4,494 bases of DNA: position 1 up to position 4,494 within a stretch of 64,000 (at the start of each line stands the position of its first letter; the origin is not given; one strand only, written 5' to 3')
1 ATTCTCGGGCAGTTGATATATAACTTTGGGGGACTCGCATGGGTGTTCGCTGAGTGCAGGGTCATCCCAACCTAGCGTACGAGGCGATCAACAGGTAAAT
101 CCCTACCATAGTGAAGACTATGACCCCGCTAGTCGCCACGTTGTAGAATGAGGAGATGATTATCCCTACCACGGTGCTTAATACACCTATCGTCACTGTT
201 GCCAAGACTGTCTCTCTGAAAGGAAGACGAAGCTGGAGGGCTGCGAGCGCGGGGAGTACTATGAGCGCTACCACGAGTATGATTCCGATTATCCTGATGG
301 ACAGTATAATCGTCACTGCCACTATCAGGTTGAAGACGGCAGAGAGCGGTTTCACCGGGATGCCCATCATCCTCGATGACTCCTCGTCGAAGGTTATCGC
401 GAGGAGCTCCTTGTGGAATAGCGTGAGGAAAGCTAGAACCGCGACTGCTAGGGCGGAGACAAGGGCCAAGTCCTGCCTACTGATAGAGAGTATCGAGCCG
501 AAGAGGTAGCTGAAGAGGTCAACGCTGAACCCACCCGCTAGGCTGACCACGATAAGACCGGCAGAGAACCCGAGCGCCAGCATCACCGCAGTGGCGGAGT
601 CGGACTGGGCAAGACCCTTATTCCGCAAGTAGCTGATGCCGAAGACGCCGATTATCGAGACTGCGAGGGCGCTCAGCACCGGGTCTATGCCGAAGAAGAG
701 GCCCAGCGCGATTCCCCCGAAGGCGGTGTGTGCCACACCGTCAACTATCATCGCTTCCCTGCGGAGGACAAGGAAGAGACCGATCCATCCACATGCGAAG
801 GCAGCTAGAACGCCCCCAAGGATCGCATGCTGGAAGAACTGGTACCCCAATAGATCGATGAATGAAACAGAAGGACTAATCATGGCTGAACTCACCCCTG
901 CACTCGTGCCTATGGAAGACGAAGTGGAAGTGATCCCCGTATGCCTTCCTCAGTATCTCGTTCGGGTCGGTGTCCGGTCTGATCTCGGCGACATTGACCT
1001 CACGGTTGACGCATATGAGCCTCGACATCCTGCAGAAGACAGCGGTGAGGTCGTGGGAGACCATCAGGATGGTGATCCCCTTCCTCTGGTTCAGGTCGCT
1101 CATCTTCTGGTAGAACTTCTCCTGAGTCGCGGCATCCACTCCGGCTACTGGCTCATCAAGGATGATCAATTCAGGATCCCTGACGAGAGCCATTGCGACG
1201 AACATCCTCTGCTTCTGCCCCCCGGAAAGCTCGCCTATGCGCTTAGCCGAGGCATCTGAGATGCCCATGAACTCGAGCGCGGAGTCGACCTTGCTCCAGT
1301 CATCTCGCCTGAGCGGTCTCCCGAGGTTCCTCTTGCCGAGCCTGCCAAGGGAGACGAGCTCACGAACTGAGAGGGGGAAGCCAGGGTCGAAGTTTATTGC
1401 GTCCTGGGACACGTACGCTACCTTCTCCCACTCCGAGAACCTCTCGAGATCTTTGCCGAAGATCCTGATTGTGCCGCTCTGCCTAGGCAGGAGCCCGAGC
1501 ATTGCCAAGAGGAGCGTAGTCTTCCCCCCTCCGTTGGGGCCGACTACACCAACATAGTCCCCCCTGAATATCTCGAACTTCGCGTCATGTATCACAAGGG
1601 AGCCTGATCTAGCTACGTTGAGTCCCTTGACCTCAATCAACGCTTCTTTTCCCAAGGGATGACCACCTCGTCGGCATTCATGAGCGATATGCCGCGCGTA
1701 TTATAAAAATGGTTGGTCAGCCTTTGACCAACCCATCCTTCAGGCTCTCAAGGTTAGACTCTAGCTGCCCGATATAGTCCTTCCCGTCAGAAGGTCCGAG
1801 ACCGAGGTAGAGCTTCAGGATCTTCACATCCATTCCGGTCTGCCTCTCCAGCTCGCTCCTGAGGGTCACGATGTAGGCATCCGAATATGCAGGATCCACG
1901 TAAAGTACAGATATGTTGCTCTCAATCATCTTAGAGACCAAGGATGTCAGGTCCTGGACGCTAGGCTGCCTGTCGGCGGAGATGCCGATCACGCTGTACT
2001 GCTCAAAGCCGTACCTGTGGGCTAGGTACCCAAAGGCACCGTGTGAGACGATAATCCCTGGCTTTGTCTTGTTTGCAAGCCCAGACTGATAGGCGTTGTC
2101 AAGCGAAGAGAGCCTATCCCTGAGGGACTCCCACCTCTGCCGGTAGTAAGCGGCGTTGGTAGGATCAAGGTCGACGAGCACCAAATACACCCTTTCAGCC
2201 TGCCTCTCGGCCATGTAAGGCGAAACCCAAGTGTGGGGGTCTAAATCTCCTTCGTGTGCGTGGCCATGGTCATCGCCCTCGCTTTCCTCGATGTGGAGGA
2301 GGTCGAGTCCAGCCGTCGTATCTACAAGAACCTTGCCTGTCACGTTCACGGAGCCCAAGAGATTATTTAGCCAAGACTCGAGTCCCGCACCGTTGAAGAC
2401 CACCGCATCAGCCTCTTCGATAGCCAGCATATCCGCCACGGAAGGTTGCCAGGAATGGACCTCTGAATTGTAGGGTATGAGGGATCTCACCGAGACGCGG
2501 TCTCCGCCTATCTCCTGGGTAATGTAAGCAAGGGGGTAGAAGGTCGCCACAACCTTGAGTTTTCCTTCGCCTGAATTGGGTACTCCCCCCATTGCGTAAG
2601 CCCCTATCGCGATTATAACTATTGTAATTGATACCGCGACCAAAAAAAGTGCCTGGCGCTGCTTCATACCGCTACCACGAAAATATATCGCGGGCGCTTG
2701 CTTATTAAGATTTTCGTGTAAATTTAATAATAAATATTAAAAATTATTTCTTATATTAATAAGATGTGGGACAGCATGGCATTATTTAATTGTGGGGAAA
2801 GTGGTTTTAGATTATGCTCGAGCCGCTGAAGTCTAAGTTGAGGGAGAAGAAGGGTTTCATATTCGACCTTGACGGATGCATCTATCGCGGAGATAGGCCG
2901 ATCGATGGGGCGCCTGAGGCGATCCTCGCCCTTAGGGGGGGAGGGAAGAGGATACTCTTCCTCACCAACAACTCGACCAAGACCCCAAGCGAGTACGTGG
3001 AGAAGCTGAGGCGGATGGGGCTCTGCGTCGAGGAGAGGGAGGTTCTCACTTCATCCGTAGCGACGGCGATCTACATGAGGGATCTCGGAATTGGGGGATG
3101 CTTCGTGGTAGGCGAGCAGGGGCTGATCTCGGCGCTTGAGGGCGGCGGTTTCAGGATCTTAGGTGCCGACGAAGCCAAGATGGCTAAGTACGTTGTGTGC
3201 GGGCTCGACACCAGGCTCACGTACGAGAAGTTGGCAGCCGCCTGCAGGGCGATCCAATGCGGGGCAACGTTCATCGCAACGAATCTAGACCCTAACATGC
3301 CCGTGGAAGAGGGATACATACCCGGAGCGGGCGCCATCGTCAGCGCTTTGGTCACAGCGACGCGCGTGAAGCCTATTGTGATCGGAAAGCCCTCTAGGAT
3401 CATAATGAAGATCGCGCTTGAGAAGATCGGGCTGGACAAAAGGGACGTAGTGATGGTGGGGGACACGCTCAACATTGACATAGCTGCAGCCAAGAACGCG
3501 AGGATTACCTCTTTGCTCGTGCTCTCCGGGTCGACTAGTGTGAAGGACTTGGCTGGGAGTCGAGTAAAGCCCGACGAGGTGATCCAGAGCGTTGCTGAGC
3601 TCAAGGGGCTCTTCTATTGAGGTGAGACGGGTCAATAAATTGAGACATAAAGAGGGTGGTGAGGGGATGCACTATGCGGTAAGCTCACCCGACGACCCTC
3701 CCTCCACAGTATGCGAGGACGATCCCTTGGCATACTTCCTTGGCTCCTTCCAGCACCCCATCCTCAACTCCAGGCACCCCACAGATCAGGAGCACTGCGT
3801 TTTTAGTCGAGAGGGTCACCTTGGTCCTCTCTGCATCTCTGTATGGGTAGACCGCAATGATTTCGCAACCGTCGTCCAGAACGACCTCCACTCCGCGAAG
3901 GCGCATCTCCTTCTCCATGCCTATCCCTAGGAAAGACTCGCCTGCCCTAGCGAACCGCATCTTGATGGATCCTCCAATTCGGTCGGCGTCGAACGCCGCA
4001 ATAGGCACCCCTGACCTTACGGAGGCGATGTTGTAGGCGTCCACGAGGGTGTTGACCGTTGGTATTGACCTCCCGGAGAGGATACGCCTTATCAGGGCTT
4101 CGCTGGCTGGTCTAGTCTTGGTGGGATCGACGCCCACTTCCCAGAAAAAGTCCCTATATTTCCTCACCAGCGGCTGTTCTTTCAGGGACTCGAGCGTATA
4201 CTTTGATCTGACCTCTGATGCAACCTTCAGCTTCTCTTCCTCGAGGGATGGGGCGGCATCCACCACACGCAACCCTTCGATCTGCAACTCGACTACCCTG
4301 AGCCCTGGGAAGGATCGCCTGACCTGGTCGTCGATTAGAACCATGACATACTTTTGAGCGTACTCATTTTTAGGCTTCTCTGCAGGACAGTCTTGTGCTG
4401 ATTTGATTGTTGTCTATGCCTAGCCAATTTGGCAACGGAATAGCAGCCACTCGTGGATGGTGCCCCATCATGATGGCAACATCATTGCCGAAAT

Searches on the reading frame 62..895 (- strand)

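Call 64: search_protein_families(library=pfam, proteins=[window:62-895:-], max_evalue=0.001)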
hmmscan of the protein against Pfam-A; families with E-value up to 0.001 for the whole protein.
window:62-895:- (277 aa): 2 families
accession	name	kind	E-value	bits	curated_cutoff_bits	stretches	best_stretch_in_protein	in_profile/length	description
PF00950.22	ABC-3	-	1.9e-61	208.3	20.1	1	18-271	2-255/258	ABC 3 transport family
PF01032.23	FecCD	-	1.7e-06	27.8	26.5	1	61-270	86-307/311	FecCD transport family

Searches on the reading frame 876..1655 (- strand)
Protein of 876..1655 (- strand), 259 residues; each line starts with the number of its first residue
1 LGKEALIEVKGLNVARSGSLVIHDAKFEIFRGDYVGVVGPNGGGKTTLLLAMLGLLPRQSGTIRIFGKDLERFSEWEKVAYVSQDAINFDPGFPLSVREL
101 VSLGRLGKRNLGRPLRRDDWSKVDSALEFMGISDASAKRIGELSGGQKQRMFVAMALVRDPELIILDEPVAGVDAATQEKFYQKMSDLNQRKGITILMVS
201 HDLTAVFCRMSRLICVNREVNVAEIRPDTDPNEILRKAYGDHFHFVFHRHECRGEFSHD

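Call 64: search_protein_families(library=pfam, proteins=[window:876-1655:-], max_evalue=0.001)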
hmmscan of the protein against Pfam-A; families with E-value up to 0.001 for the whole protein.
window:876-1655:- (259 aa): 3 families
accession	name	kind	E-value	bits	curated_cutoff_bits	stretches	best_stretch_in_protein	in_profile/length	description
PF00005.33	ABC_tran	-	2.5e-28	99.8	25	1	23-171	2-137/137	ABC transporter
PF13304.12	AAA_21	-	7.4e-11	43.1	27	1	141-203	236-300/304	AAA domain, putative AbiEii toxin, Type IV TA system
PF02463.25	SMC_N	-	7.4e-05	22.7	40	0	31-202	23-198/220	RecF/RecN/SMC N terminal domain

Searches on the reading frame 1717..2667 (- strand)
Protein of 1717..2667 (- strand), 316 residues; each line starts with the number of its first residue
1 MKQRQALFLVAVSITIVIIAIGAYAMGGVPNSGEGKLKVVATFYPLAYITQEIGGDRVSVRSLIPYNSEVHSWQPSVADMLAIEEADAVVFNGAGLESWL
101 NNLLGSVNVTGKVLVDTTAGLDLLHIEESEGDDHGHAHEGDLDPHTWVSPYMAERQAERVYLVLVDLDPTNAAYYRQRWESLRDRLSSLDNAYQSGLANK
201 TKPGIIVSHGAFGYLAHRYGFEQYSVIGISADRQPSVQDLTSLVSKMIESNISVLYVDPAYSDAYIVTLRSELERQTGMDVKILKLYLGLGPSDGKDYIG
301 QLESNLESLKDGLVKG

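Call 64: search_protein_families(library=pfam, proteins=[window:1717-2667:-], max_evalue=0.001)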
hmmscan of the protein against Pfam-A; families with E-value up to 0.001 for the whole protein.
window:1717-2667:- (316 aa): 1 family
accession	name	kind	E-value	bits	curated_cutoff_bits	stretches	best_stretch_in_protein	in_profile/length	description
PF01297.22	ZnuA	-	1.1e-67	228.7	29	1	39-311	1-262/263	Zinc-uptake complex component A periplasmic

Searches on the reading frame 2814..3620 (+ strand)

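Call 64: search_protein_families(library=pfam, proteins=[window:2814-3620:+], max_evalue=0.001)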
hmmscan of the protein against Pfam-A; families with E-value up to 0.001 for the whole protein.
window:2814-3620:+ (268 aa): 4 families
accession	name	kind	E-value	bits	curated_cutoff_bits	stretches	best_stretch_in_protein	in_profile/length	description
PF13344.12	Hydrolase_6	-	1.6e-27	95.9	27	1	15-114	1-101/101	Haloacid dehalogenase-like hydrolase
PF13242.12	Hydrolase_like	-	5.6e-21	74.7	22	1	189-263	1-75/75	HAD-hyrolase-like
PF00702.32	Hydrolase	-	2.7e-17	64.2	26.4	1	13-229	2-190/191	haloacid dehalogenase-like hydrolase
PF13419.12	HAD_2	-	2.1e-07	31.7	23.8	1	190-236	133-178/178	Haloacid dehalogenase-like hydrolase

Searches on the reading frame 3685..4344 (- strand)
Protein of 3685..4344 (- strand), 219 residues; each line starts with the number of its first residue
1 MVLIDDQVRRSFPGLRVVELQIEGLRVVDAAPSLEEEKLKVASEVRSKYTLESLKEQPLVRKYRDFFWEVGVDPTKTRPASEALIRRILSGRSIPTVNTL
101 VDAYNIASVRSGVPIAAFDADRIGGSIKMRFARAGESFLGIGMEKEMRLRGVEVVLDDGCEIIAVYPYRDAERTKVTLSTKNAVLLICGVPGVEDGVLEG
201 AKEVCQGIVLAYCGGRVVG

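Call 64: search_protein_families(library=pfam, proteins=[window:3685-4344:-], max_evalue=0.001)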
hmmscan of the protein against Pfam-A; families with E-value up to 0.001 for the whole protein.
window:3685-4344:- (219 aa): 1 family
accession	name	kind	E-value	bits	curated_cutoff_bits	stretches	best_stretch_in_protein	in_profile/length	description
PF03483.22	B3_4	-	1.6e-28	99.9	29.3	1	63-191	2-128/174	B3/4 domain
